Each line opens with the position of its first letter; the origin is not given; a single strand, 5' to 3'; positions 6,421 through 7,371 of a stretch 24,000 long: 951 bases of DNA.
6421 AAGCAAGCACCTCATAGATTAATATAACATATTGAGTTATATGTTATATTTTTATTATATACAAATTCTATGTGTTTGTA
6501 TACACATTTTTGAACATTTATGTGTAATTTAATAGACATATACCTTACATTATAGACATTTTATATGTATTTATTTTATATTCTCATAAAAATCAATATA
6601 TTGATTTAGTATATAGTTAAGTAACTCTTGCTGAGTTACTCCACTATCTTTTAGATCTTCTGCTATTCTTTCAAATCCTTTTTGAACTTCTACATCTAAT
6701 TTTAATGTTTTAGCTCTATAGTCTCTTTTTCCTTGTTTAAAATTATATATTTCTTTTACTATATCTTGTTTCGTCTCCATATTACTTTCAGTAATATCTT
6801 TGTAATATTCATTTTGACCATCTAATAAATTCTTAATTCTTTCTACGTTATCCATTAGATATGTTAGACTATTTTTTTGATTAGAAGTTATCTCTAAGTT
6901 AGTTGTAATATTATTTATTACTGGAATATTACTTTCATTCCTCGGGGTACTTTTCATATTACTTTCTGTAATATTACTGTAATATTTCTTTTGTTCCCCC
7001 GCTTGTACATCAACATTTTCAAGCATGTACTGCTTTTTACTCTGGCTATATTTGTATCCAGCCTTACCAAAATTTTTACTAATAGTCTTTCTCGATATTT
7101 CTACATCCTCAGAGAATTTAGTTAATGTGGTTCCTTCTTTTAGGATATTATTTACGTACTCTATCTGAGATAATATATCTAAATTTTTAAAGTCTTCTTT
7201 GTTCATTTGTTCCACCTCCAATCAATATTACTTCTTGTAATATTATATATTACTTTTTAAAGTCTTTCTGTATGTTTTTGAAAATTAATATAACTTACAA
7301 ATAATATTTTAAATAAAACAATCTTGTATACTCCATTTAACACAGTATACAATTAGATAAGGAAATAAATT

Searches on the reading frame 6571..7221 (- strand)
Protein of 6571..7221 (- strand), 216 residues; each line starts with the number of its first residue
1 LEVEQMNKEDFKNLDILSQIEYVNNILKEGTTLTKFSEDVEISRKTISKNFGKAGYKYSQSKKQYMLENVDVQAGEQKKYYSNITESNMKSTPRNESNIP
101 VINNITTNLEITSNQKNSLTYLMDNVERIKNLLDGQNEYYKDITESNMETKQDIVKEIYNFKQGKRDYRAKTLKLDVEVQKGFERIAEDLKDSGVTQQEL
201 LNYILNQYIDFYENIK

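Call 8: search_protein_families(library=pfam, proteins=[window:6571-7221:-], max_evalue=0.01)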
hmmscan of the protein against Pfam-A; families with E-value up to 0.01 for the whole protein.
window:6571-7221:- (216 aa): 1 family
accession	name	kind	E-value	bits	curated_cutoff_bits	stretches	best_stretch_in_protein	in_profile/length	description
PF14056.11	DUF4250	-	0.0002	21.7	27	1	29-65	19-55/55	Domain of unknown function (DUF4250)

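Call 47: search_protein_families(library=pfam, proteins=[window:6574-7221:-], max_evalue=0.1)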
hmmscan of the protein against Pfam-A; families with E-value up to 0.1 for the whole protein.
seq(216 aa): 2 families
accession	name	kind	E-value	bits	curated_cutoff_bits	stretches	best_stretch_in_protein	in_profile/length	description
PF14056.11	DUF4250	-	0.0002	21.7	27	1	29-65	19-55/55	Domain of unknown function (DUF4250)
PF13851.11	GAS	-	0.023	14.5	32.3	0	137-202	14-79/200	Growth-arrest specific micro-tubule binding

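Call 65: search_protein_families(library=phrogs, proteins=[window:6574-7221:-], max_evalue=0.001)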
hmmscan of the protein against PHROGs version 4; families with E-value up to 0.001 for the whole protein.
seq(216 aa): 1 family
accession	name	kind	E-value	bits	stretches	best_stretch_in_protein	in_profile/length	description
phrog_2727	-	unknown function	5.8e-18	66.5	1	6-213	1-175/176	-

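Call 66: search_protein_families(library=ncbifam, proteins=[window:6574-7221:-], max_evalue=0.001)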
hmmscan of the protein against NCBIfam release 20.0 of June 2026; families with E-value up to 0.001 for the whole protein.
seq(216 aa): 0 families

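Call 78: find_homologous_proteins(query=window:6571-7221:-, max_evalue=0.00001)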
Query window:6571-7221:- (216 aa): 374 proteins with E <= 0.00001 among 579 candidates; the best 120 are listed.
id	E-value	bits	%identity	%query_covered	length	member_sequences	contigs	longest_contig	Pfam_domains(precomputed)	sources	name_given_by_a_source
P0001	2.3e-126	437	100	98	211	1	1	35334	-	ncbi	-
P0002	6.4e-111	387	88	98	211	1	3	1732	-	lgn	-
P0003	7.2e-111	387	88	98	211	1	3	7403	-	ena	-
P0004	1.2e-110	386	88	98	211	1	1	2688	-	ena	-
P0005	1.9e-110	385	88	98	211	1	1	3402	-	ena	-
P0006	2.7e-110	385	88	98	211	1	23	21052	-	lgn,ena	-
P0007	2.9e-110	385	88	98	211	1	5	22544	-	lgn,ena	-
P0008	3.6e-110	385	88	98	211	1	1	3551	-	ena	-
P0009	3.6e-110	385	88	98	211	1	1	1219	-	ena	-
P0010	4.4e-110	384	88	98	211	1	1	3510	-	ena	-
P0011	4.9e-110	384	87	98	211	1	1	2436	-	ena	-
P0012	5.4e-110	384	87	98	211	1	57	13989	-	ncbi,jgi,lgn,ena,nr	ncbi:MAG: hypothetical protein E7K92_26545 [Serratia marcescens]|jgi:hypothetical protein|nr:hypothe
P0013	6.6e-110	384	87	98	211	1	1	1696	-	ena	-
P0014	7.5e-110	383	87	98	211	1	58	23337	-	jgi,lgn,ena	-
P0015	7.8e-110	383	87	98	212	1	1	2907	-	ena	-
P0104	3.1e-108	378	86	98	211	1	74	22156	-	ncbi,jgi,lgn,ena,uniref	ncbi:hypothetical protein [Faecalibacillus intestinalis]|jgi:hypothetical protein|uniref:hypothetica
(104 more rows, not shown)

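Call 79: find_encoding_contigs(protein=P0104, flank=10000, max_places=2)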
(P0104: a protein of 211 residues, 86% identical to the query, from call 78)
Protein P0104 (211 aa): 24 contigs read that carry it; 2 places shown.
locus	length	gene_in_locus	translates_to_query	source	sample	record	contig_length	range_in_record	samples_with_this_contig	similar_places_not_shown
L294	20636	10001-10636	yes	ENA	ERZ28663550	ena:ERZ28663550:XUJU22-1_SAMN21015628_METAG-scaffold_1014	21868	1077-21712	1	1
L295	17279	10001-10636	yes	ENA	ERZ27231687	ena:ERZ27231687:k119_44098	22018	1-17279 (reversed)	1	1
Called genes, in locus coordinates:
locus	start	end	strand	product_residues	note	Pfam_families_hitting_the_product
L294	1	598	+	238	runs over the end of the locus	PF00072:Response_reg, PF04397:LytTR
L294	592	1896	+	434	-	PF14501:HATPase_c_5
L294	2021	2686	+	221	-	-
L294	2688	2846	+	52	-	-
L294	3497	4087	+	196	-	PF04647:AgrB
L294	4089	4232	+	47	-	-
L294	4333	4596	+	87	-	PF08765:Mor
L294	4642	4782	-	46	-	PF12841:YvrJ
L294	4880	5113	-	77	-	PF11148:DUF2922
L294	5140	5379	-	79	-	PF07872:DUF1659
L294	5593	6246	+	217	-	PF02796:HTH_7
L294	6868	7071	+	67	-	PF26273:Gly_zipper (weak)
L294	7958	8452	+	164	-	PF20038:HTH_59 (weak)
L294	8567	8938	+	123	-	-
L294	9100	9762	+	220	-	PF01520:Amidase_3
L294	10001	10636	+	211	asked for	-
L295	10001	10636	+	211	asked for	-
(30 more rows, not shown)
